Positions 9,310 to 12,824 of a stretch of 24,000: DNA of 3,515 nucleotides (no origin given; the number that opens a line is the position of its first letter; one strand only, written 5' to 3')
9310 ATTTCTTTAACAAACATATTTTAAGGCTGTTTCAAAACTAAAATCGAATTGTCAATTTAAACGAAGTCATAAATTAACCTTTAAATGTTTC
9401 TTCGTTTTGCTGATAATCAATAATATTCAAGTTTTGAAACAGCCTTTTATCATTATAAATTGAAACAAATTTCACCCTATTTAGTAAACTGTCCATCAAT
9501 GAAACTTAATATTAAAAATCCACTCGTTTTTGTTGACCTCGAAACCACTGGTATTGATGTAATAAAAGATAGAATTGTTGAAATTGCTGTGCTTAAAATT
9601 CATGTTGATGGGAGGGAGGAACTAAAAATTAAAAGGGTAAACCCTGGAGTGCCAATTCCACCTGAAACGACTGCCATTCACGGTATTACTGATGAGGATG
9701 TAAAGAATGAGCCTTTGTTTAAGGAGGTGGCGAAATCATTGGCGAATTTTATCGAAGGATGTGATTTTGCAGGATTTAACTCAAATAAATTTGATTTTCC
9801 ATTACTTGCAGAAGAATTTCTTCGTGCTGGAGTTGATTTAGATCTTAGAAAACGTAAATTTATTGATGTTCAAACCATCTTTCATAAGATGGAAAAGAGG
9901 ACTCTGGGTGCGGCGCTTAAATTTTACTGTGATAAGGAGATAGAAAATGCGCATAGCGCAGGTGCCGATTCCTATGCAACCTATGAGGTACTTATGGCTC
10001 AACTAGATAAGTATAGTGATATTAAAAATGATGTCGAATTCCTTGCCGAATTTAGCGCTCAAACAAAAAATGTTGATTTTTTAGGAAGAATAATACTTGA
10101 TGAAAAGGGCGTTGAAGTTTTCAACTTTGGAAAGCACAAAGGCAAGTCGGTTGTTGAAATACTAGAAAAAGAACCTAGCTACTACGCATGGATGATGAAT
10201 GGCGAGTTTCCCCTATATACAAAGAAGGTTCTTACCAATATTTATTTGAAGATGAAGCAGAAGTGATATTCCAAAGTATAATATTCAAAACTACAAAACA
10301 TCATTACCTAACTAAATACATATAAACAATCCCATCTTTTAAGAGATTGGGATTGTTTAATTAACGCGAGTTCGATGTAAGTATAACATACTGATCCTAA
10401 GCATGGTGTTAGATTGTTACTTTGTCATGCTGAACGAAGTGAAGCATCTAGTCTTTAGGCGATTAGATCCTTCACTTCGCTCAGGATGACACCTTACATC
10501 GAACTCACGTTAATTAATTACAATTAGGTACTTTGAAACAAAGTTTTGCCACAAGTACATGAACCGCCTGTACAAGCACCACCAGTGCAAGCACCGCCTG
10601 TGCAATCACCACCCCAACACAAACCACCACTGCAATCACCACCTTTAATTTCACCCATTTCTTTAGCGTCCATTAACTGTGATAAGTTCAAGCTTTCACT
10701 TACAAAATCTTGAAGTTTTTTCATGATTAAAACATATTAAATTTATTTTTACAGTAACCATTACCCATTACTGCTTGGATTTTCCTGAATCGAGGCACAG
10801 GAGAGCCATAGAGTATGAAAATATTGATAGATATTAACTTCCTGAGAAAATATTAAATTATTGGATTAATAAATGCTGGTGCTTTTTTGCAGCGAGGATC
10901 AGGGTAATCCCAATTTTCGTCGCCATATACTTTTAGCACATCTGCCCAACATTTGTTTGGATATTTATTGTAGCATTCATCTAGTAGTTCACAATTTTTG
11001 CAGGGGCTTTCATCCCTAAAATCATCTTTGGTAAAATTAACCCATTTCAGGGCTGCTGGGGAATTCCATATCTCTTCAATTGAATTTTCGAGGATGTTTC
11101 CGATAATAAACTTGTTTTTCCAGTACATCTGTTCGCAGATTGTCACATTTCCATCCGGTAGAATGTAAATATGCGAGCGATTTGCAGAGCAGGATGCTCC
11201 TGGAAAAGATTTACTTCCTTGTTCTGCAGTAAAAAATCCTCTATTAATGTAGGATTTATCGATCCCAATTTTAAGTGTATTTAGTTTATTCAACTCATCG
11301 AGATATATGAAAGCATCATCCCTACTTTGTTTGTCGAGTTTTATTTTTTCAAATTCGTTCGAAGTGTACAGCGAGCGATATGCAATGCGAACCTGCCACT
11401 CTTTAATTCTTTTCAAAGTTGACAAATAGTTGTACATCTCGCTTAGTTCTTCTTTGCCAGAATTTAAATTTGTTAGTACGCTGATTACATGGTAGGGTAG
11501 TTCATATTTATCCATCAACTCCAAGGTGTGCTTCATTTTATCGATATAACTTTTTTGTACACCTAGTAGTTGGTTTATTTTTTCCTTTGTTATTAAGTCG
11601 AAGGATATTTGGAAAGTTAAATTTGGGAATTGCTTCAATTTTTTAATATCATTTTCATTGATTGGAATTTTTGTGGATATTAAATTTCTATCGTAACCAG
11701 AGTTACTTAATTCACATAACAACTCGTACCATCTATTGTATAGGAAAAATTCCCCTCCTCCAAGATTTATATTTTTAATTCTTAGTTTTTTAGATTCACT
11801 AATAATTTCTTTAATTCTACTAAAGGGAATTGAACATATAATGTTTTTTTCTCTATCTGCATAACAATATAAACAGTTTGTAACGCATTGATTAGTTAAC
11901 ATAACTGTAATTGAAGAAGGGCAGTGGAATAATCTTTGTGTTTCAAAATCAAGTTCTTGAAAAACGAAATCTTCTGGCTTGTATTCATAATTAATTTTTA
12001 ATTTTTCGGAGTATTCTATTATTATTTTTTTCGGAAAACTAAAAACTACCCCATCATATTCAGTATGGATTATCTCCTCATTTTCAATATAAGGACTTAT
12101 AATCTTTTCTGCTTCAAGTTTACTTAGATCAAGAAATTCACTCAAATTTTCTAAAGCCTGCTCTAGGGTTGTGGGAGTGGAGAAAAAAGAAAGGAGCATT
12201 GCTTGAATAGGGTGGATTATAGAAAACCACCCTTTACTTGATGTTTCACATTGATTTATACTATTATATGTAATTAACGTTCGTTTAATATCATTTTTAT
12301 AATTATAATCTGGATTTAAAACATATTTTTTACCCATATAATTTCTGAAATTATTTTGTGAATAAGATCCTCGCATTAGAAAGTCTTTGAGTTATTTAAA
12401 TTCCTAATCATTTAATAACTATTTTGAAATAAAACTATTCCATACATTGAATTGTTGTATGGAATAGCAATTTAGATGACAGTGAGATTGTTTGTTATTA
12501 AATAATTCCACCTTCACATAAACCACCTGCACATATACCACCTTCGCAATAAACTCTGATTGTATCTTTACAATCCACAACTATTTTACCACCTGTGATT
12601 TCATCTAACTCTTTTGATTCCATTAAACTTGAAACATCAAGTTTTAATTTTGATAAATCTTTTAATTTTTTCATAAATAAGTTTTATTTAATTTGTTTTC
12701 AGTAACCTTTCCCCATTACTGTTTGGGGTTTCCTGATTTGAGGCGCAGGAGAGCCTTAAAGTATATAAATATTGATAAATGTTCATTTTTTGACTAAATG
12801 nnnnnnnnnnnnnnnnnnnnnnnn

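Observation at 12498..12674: Unannotated 58-aa precursor gene between the two rSAM paralogs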

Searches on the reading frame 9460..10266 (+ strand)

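Call 11: search_protein_families(library=pfam, proteins=[window:9460-10266:+], max_evalue=0.01)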
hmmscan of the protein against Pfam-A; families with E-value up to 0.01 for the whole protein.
window:9460-10266:+ (268 aa): 4 families
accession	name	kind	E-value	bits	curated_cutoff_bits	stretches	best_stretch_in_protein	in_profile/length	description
PF00929.31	RNase_T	-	2.7e-23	83.8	24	1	23-178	1-164/164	Exonuclease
PF20600.3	ExoX-like_C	-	7.3e-11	41.7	26.5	1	221-247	1-27/30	Exodeoxyribonuclease X-like C-terminal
PF13482.12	RNase_H_2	-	6e-05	23.5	22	1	23-147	1-102/165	RNase_H superfamily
PF16473.11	Rv2179c-like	-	0.00075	19.7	27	0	84-175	77-170/177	3'-5' exoribonuclease Rv2179c-like domain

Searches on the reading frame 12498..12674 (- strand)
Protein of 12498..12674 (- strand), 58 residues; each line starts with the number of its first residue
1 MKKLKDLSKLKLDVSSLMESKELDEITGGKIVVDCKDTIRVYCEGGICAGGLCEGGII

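Call 4: search_protein_families(library=ncbifam, proteins=[window:12498-12674:-], max_evalue=1)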
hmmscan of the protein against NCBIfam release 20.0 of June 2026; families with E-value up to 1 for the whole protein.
window:12498-12674:- (58 aa): 1 family
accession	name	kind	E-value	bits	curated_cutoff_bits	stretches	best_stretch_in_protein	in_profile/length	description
NF007627.0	PRK10287.1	equivalog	0.089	13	102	1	29-50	53-74/104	thiosulfate sulfurtransferase PspE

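Call 9: list_cluster_members(proteins=[window:12498-12674:-, window:10524-10724:-, window:14426-14653:-, window:15534-15743:-, window:10853-12376:-, window:12801-14291:-])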
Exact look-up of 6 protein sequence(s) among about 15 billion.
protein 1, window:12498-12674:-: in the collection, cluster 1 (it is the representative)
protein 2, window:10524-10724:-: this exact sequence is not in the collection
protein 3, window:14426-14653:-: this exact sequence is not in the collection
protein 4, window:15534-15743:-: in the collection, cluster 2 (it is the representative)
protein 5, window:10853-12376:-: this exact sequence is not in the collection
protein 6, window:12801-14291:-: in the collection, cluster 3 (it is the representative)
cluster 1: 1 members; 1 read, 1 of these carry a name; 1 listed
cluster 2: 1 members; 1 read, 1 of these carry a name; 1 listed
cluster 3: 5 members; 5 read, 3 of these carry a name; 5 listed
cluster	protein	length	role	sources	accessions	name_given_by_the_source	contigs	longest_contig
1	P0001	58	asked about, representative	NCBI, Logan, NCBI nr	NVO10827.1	MAG: hypothetical protein HXX16_12745 [Bacteroidales bacterium] | hypothetical protein [Bacteroidales bacterium]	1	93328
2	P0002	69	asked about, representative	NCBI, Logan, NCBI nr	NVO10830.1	MAG: hypothetical protein HXX16_12760 [Bacteroidales bacterium] | hypothetical protein [Bacteroidales bacterium]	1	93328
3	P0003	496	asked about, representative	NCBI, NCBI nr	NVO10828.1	MAG: radical SAM protein [Bacteroidales bacterium] | radical SAM protein [Bacteroidales bacterium]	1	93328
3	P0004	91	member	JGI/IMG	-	radical SAM protein with 4Fe4S-binding SPASM domain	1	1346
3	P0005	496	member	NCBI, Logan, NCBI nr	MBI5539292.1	MAG: radical SAM protein [Bacteroidia bacterium] | radical SAM protein [Bacteroidia bacterium]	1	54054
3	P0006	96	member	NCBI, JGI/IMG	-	-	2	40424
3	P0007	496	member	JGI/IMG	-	-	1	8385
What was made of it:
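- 12498..12674 (-): Precursor gene B, 58 aa: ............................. | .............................. Exact protein in GenBank as NVO10827.1 (call 9).
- Checked: (2) The gene is missing only from an ORF list cut at 60 aa. The exact protein is in GenBank as NVO10827.1, 'hypothetical protein HXX16_12745', MAG Bacteroidales bacterium (call 9).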

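Call 11: search_protein_families(library=pfam, proteins=[window:12498-12674:-], max_evalue=0.01)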
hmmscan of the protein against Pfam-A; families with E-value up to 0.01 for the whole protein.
window:12498-12674:- (58 aa): 0 families

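Call 12: find_homologous_proteins(query=window:12498-12674:-, max_evalue=10)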
Query window:12498-12674:- (58 aa): 1 proteins with E <= 10 among 1 candidates.
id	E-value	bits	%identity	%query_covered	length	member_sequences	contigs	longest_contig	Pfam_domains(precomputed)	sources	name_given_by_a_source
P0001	4.2e-29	116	100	100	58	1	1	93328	-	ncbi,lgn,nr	ncbi:MAG: hypothetical protein HXX16_12745 [Bacteroidales bacterium]|nr:hypothetical protein [Bacter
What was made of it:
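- Tried and rejected: A word-indexed protein search with B returned only B itself (call 12).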

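Call 20: find_encoding_contigs(protein=P0005, flank=8000, max_places=3)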
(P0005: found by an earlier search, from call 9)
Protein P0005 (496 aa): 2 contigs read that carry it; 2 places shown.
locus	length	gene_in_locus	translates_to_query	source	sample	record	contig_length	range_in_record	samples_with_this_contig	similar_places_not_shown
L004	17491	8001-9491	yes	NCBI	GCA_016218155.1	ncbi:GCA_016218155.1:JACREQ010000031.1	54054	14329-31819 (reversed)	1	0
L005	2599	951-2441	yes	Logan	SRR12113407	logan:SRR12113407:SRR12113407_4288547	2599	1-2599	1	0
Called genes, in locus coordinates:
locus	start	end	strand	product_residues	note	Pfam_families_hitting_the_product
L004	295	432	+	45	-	-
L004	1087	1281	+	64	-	-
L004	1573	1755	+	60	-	-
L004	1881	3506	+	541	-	PF07884:VKOR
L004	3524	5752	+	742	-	PF03412:Peptidase_C39, PF13529:Peptidase_C39_2 (faint), PF00664:ABC_membrane, PF00005:ABC_tran, PF02463:SMC_N (weak)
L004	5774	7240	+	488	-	PF25994:HH_AprE (weak), PF26002:Beta-barrel_AprE (weak)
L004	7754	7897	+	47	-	-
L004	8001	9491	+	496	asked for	PF04055:Radical_SAM, PF13186:SPASM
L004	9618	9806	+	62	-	-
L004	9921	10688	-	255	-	PF00929:RNase_T, PF20600:ExoX-like_C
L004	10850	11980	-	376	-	PF00712:DNA_pol3_beta, PF02767:DNA_pol3_beta_2, PF02768:DNA_pol3_beta_3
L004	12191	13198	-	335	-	-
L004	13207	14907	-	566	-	PF23357:DUF7088, PF09822:ABC_transp_aux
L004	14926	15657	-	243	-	PF12679:ABC2_membrane_2, PF12730:ABC2_membrane_4 (weak), PF13346:ABC2_membrane_5 (weak), PF12698:ABC2_membrane_3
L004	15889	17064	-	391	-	PF08486:SpoIID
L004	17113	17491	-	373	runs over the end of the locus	PF02684:LpxB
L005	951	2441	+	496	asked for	PF04055:Radical_SAM, PF13186:SPASM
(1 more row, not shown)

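Call 21: find_encoding_contigs(protein=P0007, flank=8000, max_places=3)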
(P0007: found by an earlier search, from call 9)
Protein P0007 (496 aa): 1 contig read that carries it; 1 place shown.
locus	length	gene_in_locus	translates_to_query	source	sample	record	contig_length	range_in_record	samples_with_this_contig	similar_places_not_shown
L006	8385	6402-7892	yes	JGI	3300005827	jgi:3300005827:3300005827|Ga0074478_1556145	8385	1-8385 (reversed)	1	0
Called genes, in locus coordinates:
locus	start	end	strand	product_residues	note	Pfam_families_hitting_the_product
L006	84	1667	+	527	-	PF07884:VKOR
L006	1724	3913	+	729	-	PF03412:Peptidase_C39, PF00664:ABC_membrane, PF00005:ABC_tran, PF02463:SMC_N (weak)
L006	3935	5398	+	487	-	PF25994:HH_AprE (faint), PF26002:Beta-barrel_AprE (weak)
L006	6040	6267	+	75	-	-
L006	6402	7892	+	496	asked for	PF04055:Radical_SAM, PF13186:SPASM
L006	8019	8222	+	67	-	-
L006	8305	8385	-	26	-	?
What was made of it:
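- VKOR genes are present in L004 and L006 (calls 20, 21).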

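Call 36: find_related_loci(query=A4, collection=genome_contigs, flank=4000)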
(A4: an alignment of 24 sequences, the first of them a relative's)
Query A4 (496 aa) in genome_contigs; peptide patterns used: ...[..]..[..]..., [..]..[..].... (x = any residue, [..] = any of these).
163 stretches matched a pattern; 149 encode a relative of the query (tblastn E <= 1e-3); the best 80 are kept; 80 distinct loci.
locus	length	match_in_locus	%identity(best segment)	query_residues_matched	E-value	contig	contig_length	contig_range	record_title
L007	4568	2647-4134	74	1-496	0e+0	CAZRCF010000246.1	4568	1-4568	MAG TPA_asm: uncultured Lentimicrobiaceae bacterium isolate binchicken_co340_7 genome assembly, contig: NODE_9523_length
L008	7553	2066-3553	70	1-496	0e+0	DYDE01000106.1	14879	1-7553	MAG TPA_asm: Marinifilum sp. isolate IMS_BF NODE_897_length_15081_cov_4.42786, whole genome shotgun sequence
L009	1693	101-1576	63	5-496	0e+0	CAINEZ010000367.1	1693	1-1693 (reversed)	MAG: uncultured Bacteroidetes bacterium isolate AlinenLipids_bin-7249 genome assembly, contig: bin-7249:367/704, whole g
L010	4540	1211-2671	48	8-495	4e-147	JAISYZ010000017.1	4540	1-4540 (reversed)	MAG: Prevotellaceae bacterium isolate Nc350_bin61 k119_1420881, whole genome shotgun sequence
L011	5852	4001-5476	44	1-492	1e-136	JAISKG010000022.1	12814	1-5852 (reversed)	MAG: Dysgonamonadaceae bacterium isolate Hs463_bin30 k119_352964, whole genome shotgun sequence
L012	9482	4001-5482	44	1-495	7e-137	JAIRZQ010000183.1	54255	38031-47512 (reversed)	MAG: Prevotellaceae bacterium isolate Gx481_bin100 k119_528937, whole genome shotgun sequence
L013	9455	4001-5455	45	8-493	9e-136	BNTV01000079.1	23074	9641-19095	Bacteroidia bacterium MS502-39 DNA, sequence079, whole genome shotgun sequence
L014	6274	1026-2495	44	1-492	5e-135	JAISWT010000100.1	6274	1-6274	MAG: Prevotellaceae bacterium isolate Nc350_bin145 k119_1624353, whole genome shotgun sequence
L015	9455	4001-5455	42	8-493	1e-134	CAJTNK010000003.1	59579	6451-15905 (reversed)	MAG TPA_asm: uncultured Rikenella sp. isolate MGBC105264 genome assembly, contig: MGBC105264.3, whole genome shotgun seq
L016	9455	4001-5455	44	8-493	3e-134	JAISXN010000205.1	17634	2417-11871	MAG: Candidatus Symbiothrix sp. isolate Nc350_bin18 k119_1656266, whole genome shotgun sequence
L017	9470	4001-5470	42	4-492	1e-131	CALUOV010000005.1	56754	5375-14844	MAG: uncultured Bacteroides sp. isolate BRZ_QD__bin151 genome assembly, contig: BRZ_QD__NODE_754_length_56754_cov_5.7390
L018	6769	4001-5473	41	1-492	2e-126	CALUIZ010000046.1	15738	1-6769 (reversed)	MAG: uncultured Phocaeicola sp. isolate BRZ_RS__bin74 genome assembly, contig: BRZ_RS__NODE_4883_length_15738_cov_13.394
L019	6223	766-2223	39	5-495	2e-126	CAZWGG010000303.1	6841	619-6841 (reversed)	MAG TPA_asm: uncultured Bacteroidales bacterium isolate binchicken_co129_198 genome assembly, contig: NODE_37655_length_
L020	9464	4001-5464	40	1-489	4e-122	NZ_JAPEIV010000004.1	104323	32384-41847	Segatella copri strain F3-48 5, whole genome shotgun sequence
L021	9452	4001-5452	40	9-495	4e-121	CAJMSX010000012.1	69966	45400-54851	TPA_asm: uncultured bacterium isolate SRR5580395-bin.24 genome assembly, contig: NODE_520_length_69966_cov_4.991003, who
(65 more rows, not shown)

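Call 59: search_protein_representatives(protein=window:12498-12674:-)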
Query: 58 residues. Proteins with E-value up to 0.001 (for the whole library): 6; up to 1e-10: 1; up to 1e-30: 0. The best 6 are listed.
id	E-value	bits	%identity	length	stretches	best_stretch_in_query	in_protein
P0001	1.3e-29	116.1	100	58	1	1-58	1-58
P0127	2.3e-10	55.9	58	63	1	1-57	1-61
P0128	4.3e-07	45.6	34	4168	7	6-52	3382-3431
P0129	5.1e-06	42.3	53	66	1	1-57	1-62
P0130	3.1e-05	39.8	34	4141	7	5-52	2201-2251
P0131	1.3e-04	37.8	49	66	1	1-56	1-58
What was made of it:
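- Tried and rejected: The exhaustive HMMER search was needed to find relatives (call 59).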

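Call 61: predict_structure(alignment_id=A4)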
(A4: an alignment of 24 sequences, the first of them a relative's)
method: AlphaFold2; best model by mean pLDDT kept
length: 496 residues; sequences in the alignment: 24
mean_pLDDT: 85.9   pTM: 0.84
mean pLDDT of the five models: 85.9, 85.2, 84.4, 82.4, 81.9
residues with pLDDT >= 90: 260; 70-90: 181; 50-70: 48; < 50: 7
segments of 3 or more residues with pLDDT < 50: 493-496
pLDDT, mean of each block of 10 residues (from residue 1): 79 90 87 85 94 96 96 96 94 91 94 90 92 83 91 81 76 95 93 84 92 86 91 91 91 92 92 97 94 94 97 94 77 86 93 92 67 57 63 92 82 94 94 83 80 64 71 80 61 43
secondary structure, 60 per line:
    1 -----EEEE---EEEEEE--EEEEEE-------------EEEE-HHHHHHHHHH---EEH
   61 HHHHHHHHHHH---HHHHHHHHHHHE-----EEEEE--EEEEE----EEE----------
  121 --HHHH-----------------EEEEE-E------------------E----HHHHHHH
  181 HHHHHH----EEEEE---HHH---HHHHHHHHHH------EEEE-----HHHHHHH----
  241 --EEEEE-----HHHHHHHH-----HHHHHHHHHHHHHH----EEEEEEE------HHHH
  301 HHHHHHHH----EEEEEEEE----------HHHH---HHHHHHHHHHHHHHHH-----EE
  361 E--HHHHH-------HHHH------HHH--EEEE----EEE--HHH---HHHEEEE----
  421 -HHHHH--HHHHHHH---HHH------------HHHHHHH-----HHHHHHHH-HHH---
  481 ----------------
elements in order: E6-9 E13-18 E21-26 E40-43 H45-54 H60-71 H75-85 E92-96 E99-103 E108-110 H123-126 E144-148 H174-186 E191-195 H205-214 E221-224 H230-236 E243-247 H253-260 H266-279 E284-290 H297-308 E313-320 H331-334 H338-353 E359-361 H364-368 H376-379 E391-394 E399-401 E413-416 H422-426 H429-435 H454-460 H466-473

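Call 62: find_encoding_contigs(protein=P0127, flank=6000, max_places=4)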
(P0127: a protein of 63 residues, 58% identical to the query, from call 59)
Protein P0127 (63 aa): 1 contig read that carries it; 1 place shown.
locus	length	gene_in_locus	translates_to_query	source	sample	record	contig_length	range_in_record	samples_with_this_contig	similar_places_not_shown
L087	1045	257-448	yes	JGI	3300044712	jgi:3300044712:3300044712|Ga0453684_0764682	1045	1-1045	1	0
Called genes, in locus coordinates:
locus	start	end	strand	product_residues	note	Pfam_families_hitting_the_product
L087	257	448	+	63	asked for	-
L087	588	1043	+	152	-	?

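Call 68: find_encoding_contigs(protein=P0129, flank=6000, max_places=4)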
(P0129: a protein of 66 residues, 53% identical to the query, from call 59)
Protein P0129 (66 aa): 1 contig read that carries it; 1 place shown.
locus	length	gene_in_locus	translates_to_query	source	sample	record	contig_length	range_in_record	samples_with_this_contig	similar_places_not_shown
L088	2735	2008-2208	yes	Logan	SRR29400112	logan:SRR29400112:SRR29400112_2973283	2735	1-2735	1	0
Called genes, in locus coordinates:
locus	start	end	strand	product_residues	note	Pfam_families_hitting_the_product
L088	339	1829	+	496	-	PF04055:Radical_SAM, PF13353:Fer4_12 (faint), PF13186:SPASM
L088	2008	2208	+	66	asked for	-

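Call 72: fold_search(model_id=the predicted structure, library=pdb)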
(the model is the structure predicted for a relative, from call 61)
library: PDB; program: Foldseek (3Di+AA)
matches with E <= 10: 1744; with E <= 0.001: 120
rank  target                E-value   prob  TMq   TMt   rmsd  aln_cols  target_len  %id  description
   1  5v1s_A                1.0e-17  1.00  0.57  0.65   6.8       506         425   16  Crystal structure of Streptococcus suis SuiB bound to S-adenosylmethionine (released 2017-08-30)
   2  5v1q_B                9.9e-17  1.00  0.58  0.64   6.9       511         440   16  Crystal structure of Streptococcus suis SuiB (released 2017-08-30)
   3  5v1q_A                1.1e-16  1.00  0.57  0.64   6.8       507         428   16  Crystal structure of Streptococcus suis SuiB (released 2017-08-30)
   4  5v1t_A                1.9e-16  1.00  0.58  0.65   7.0       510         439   14  Crystal structure of Streptococcus suis SuiB bound to precursor peptide SuiA (released 2017-08-30)
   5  5v1s_B                2.7e-16  1.00  0.56  0.63   7.1       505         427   15  Crystal structure of Streptococcus suis SuiB bound to S-adenosylmethionine (released 2017-08-30)
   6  6efn                  4.8e-15  1.00  0.50  0.61   8.0       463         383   14  Structure of a RiPP maturase, SkfB (released 2018-10-24)
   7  5wgg_A                1.3e-13  1.00  0.42  0.47  16.6       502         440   15  Structural Insights into Thioether Bond Formation in the Biosynthesis of Sactipeptides (released 2017-07-26)
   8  5why_A                1.7e-13  1.00  0.41  0.48  16.4       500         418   13  Structural Insights into Thioether Bond Formation in the Biosynthesis of Sactipeptides (released 2017-07-26)
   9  5why_B                4.1e-12  1.00  0.43  0.49  16.6       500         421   13  Structural Insights into Thioether Bond Formation in the Biosynthesis of Sactipeptides (released 2017-07-26)
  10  8vpo                  3.9e-11  1.00  0.41  0.45  14.5       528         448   16  X-Ray Crystal Structure of TigE from Paramaledivibacter caminithermalis (released 2024-02-07)
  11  6c8v                  5.9e-11  1.00  0.46  0.67   5.4       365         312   14  X-ray structure of PqqE from Methylobacterium extorquens (released 2018-02-14)
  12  5vsl_A                2.4e-10  1.00  0.40  0.69   5.1       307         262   15  Crystal structure of viperin with bound [4Fe-4S] cluster and S-adenosylhomocysteine (SAH) (released 2017-06-14)
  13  6q2q_B                6.0e-10  1.00  0.39  0.61   5.6       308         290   16  Crystal structure of mouse viperin bound to uridine triphosphate and S-adenosylhomocysteine (released 2020-01-22)
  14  6q2p_B                6.7e-10  1.00  0.39  0.61   5.6       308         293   15  Crystal structure of mouse viperin bound to cytidine triphosphate and S-adenosylhomocysteine (released 2020-01-22)
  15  4k36_B                8.0e-10  1.00  0.43  0.56   7.4       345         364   17  His6 tagged anSMEcpe with bound AdoMet (released 2013-05-08)
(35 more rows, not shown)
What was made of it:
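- On RiPP precursor of an RRE-rSAM-SPASM maturase: The AF2 model of rSAM2 has strands at 13-18, 21-26 and 40-43 followed by helices at 45-54, 60-71 and 75-85, and aligns over the full length of SuiB (calls 61, 72).
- Closest known: RRE-rSAM-SPASM RiPP maturases with solved structures: SuiB. Same: The predicted three-domain architecture is the same, with full-length Foldseek matches (E 1e-17 to 1e-13; call 72), a CX3CX2C motif and SPASM cysteines.
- The AF2 model has an N-terminal three-strand, three-helix unit followed by rSAM and SPASM domains, and matches SuiB, SkfB and CteB over their full length (calls 61, 72).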

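Call 88: search_protein_families(library=ncbifam, proteins=[P0127], max_evalue=1)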
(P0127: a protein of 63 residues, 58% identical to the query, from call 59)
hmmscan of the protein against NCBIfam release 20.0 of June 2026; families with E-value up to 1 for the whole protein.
P0127 (63 aa): 2 families
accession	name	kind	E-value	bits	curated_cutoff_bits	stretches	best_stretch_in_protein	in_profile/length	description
TIGR04149.1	GG_sam_targ_CFB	domain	0.018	15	25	1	1-39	1-37/43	TIGR04149 family rSAM-modified RiPP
TIGR01847.1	bacteriocin_sig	domain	0.11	13.2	15.7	0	20-29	6-15/15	bacteriocin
